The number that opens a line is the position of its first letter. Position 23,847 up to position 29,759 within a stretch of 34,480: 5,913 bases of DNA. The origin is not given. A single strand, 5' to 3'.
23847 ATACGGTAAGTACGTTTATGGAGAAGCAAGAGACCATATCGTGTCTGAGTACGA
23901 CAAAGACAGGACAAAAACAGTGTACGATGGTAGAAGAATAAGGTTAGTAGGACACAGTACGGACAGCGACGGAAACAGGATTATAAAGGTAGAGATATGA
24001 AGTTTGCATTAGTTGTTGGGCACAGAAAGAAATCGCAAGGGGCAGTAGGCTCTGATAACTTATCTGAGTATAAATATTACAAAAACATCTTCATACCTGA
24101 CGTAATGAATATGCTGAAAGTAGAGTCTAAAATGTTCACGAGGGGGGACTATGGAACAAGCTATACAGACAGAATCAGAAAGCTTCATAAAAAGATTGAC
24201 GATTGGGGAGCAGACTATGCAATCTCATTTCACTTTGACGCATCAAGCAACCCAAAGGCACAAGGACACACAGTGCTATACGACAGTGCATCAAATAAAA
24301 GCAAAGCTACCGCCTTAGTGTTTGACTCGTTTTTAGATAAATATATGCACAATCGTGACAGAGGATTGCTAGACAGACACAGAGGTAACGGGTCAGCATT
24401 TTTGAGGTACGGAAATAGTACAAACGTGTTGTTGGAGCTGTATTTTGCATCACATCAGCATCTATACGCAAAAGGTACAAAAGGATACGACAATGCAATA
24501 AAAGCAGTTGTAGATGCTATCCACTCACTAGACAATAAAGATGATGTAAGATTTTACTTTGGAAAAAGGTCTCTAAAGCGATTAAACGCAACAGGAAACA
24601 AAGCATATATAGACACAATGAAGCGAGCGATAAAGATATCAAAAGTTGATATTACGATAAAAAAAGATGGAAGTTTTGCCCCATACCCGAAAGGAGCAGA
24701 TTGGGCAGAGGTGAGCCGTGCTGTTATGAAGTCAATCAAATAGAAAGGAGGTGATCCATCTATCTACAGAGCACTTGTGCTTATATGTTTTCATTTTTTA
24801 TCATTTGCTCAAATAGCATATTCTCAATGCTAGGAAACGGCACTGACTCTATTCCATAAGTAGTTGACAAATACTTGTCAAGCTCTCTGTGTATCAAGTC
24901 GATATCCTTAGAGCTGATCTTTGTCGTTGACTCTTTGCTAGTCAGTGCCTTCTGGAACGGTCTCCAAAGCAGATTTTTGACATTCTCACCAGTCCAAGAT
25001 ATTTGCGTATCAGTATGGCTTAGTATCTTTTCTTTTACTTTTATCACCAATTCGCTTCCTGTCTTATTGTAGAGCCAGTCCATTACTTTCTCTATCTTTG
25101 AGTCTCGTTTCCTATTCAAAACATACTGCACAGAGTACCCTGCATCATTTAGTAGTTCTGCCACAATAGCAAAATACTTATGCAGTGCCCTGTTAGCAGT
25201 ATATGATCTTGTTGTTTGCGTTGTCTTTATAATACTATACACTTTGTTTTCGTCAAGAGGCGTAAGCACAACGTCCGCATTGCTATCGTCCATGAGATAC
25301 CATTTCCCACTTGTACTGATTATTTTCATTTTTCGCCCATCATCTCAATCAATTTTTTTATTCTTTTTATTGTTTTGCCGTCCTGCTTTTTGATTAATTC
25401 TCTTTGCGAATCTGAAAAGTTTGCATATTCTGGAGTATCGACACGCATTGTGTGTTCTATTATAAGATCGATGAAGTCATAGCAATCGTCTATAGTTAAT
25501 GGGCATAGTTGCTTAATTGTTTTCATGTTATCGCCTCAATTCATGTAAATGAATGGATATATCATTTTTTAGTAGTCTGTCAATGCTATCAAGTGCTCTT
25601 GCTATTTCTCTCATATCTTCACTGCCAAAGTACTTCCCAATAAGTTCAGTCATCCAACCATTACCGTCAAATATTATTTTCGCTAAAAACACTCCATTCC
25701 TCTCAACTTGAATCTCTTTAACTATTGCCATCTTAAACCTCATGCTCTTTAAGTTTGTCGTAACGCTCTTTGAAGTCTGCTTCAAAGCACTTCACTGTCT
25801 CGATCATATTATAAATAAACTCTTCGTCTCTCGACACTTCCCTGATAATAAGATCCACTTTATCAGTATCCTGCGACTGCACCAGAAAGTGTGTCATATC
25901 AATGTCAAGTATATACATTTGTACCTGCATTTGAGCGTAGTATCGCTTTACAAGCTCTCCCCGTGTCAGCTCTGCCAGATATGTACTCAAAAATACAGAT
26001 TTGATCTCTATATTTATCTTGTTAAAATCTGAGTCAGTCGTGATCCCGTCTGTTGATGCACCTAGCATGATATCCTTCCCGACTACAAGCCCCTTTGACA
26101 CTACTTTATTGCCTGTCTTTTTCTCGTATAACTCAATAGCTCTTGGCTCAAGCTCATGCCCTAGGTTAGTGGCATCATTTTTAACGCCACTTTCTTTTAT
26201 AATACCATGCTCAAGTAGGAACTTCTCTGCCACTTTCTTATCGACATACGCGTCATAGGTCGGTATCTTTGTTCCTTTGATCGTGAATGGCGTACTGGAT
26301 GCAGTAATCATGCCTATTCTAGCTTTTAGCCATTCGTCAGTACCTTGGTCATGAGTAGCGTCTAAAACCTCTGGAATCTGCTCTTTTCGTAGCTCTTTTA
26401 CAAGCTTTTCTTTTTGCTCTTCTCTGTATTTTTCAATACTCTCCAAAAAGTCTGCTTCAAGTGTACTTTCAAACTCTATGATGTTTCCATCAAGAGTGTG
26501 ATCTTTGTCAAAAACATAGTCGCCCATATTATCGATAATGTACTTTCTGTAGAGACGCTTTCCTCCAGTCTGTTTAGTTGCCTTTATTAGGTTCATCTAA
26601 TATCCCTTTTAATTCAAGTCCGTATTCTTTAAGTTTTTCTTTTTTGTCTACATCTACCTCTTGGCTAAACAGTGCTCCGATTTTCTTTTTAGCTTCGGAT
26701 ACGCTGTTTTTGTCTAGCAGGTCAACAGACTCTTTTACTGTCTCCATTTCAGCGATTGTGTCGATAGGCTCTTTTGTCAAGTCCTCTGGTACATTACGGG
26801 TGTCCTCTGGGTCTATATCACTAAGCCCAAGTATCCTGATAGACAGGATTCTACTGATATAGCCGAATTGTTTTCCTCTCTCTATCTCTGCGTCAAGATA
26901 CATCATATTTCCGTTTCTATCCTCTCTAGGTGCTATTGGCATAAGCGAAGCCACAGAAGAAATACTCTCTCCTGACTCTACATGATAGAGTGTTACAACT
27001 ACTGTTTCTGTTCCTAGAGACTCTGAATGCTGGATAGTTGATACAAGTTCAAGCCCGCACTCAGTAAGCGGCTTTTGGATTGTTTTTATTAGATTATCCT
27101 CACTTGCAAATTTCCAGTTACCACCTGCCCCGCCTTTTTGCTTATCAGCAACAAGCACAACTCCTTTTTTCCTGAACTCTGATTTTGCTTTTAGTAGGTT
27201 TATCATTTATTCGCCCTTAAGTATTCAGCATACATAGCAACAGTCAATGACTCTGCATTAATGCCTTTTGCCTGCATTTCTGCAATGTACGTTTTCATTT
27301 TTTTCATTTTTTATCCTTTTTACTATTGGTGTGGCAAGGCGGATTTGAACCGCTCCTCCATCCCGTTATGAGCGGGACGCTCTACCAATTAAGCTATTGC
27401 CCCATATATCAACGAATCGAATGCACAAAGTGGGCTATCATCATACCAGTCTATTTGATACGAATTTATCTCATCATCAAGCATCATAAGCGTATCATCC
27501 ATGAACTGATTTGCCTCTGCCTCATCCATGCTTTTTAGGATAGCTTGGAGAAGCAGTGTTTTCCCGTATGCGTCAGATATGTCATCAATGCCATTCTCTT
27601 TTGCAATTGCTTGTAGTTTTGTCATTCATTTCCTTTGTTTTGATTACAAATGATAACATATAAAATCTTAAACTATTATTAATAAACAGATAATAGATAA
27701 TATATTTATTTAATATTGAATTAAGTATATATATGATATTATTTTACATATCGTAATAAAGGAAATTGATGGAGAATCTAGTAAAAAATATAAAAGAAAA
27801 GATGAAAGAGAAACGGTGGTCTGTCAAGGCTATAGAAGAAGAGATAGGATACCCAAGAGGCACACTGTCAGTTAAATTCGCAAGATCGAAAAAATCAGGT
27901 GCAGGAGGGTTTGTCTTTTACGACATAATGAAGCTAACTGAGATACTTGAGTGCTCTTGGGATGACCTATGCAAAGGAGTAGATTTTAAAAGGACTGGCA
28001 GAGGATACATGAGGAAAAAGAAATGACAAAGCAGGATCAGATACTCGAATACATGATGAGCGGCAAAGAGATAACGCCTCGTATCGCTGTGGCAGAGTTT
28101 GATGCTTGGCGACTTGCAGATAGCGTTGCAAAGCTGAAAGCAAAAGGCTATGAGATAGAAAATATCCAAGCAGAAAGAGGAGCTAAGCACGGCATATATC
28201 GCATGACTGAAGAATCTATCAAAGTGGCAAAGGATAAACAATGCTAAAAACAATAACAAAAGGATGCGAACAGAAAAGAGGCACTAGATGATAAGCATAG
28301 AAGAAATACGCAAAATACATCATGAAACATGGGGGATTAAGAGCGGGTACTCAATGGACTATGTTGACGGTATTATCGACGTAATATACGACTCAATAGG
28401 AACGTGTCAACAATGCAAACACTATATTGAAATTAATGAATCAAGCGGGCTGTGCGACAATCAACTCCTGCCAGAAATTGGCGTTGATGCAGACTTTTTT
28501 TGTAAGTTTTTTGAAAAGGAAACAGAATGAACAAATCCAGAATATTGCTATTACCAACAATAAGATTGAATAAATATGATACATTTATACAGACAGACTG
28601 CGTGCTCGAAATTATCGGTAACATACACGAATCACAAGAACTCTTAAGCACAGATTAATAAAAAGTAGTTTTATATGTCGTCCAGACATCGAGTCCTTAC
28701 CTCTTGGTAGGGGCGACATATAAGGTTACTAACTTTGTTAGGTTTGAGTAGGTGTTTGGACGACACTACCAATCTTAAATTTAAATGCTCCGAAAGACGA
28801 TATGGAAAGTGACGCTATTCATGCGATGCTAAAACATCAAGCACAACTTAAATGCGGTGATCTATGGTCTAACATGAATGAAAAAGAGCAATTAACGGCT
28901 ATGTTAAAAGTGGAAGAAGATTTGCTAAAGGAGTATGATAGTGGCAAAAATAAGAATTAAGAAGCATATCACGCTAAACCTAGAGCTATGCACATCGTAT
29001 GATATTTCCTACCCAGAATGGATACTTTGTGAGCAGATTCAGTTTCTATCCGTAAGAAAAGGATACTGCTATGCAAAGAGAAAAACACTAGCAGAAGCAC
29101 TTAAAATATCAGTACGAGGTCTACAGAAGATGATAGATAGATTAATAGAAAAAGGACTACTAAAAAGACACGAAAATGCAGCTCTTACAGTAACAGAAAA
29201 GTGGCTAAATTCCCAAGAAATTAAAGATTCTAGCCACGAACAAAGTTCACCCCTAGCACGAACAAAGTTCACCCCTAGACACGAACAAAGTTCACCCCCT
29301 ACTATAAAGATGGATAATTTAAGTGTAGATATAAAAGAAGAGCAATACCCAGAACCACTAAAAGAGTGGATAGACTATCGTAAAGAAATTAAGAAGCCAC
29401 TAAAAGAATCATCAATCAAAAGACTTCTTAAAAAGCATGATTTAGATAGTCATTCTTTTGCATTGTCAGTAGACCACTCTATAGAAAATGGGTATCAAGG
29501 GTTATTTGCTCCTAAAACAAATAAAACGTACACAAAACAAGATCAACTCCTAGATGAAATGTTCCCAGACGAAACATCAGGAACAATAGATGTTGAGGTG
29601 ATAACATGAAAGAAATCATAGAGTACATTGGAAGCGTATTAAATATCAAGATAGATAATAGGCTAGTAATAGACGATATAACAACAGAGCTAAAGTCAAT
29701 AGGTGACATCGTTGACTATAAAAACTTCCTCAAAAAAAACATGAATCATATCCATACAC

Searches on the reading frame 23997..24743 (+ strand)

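Call 12: search_protein_families(library=phrogs, proteins=[window:23997-24743:+], max_evalue=0.001)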
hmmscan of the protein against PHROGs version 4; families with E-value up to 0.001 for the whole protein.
window:23997-24743:+ (248 aa): 3 families
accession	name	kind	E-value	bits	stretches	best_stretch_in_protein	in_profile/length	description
phrog_435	-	lysis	4.2e-23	83.1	1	1-176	113-282/556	endolysin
phrog_489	-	lysis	3.4e-08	33.7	1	1-211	165-358/459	endolysin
phrog_2742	-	lysis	0.00099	19.6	0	2-150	3-150/318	endolysin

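Call 48: search_protein_families(library=pfam, proteins=[window:23997-24743:+], max_evalue=0.01)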
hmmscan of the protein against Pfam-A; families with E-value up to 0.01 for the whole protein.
window:23997-24743:+ (248 aa): 1 family
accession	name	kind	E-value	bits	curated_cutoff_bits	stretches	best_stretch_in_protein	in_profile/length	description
PF01520.23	Amidase_3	-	3.8e-15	56.8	27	1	5-175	3-172/174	N-acetylmuramoyl-L-alanine amidase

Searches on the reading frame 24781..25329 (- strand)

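Call 12: search_protein_families(library=phrogs, proteins=[window:24781-25329:-], max_evalue=0.001)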
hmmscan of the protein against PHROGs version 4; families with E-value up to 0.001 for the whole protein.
window:24781-25329:- (182 aa): 1 family
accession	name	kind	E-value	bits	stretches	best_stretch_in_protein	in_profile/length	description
phrog_8914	-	head and packaging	0.00043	20.8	1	74-143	160-230/250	virion structural protein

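Call 48: search_protein_families(library=pfam, proteins=[window:24781-25329:-], max_evalue=0.01)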
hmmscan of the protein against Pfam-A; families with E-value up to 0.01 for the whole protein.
window:24781-25329:- (182 aa): 0 families

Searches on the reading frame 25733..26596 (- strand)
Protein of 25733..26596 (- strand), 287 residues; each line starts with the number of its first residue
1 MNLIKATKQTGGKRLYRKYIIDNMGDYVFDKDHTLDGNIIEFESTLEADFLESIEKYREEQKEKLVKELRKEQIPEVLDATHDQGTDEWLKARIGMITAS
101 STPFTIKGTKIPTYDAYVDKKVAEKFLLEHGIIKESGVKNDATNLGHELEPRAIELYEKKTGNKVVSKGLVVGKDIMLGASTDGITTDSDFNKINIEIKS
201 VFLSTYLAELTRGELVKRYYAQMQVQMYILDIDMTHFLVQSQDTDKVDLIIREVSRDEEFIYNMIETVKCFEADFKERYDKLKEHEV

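Call 12: search_protein_families(library=phrogs, proteins=[window:25733-26596:-], max_evalue=0.001)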
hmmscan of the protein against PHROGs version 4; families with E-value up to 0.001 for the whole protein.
window:25733-26596:- (287 aa): 3 families
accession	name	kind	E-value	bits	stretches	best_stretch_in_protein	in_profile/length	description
phrog_149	-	DNA, RNA and nucleotide metabolism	1.2e-28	101.1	1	59-284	575-802/1242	exonuclease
phrog_434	-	DNA, RNA and nucleotide metabolism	1.2e-24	88.3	1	74-279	45-236/372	RecE-like recombination exonuclease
phrog_7655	-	DNA, RNA and nucleotide metabolism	1.9e-10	41.2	1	83-276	7-186/551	RecE-like recombination exonuclease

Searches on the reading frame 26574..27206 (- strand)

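Call 12: search_protein_families(library=phrogs, proteins=[window:26574-27206:-], max_evalue=0.001)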
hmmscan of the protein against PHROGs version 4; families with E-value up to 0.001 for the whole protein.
window:26574-27206:- (210 aa): 1 family
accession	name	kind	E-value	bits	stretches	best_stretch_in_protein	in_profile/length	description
phrog_155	-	DNA, RNA and nucleotide metabolism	4.5e-06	27.5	1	4-133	68-189/308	Erf-like ssDNA annealing protein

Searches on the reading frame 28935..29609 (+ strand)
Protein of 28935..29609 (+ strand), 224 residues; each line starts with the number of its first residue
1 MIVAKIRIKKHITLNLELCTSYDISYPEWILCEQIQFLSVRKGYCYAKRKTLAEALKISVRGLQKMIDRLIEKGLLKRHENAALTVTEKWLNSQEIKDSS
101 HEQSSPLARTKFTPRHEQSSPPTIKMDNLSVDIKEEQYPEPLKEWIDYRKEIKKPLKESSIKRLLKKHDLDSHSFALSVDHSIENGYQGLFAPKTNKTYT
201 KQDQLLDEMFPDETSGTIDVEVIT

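Call 48: search_protein_families(library=pfam, proteins=[window:28935-29609:+], max_evalue=0.01)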
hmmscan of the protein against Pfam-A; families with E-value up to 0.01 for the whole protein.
window:28935-29609:+ (224 aa): 6 families
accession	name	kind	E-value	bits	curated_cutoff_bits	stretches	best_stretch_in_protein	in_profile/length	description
PF13730.12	HTH_36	-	6.5e-06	26.3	25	1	41-76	20-55/55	Helix-turn-helix domain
PF01325.25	Fe_dep_repress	-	0.001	19.7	26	1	45-80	21-56/60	Iron dependent repressor, N-terminal DNA binding domain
PF12802.13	MarR_2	-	0.002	18.7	27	1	50-82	24-56/61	MarR family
PF14394.12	DUF4423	-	0.002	18.4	30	1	50-159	40-150/165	Domain of unknown function (DUF4423)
PF09012.17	FeoC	-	0.0031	18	21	1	47-84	15-52/69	FeoC like transcriptional regulator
PF21984.2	DnaD_N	-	0.0039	17.8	27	1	41-82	30-71/101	DnaD N-terminal domain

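Call 79: search_protein_families(library=phrogs, proteins=[window:28935-29609:+], max_evalue=0.001)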
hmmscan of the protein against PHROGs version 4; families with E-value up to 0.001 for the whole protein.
window:28935-29609:+ (224 aa): 11 families
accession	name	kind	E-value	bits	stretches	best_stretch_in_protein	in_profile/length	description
phrog_678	-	DNA, RNA and nucleotide metabolism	5e-21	76.6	1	32-202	80-291/346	replication initiation O-like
phrog_18589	-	unknown function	2.1e-11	45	1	110-203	13-110/156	-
phrog_270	-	DNA, RNA and nucleotide metabolism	1.6e-06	28.7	1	42-121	63-141/383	replication initiation protein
phrog_186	-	DNA, RNA and nucleotide metabolism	1.7e-06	28.9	1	42-159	58-168/308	DnaD-like helicase loader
phrog_428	-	DNA, RNA and nucleotide metabolism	4.7e-06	27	1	38-148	119-240/455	replication initiation protein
phrog_6451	-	DNA, RNA and nucleotide metabolism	1e-05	26.4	1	107-202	160-245/272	primosomal protein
phrog_1835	-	DNA, RNA and nucleotide metabolism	2.1e-05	25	1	34-82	54-103/301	HTH DNA binding protein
phrog_391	-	DNA, RNA and nucleotide metabolism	4.5e-05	24.2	1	39-125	31-136/298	replication initiation O-like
phrog_19658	-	DNA, RNA and nucleotide metabolism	0.00011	22.8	1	27-77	20-70/283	replication initiation protein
phrog_34129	-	unknown function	0.00014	22.8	1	149-198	2-51/92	-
phrog_2880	-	DNA, RNA and nucleotide metabolism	0.00043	20.4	1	34-156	36-166/459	replication initiation protein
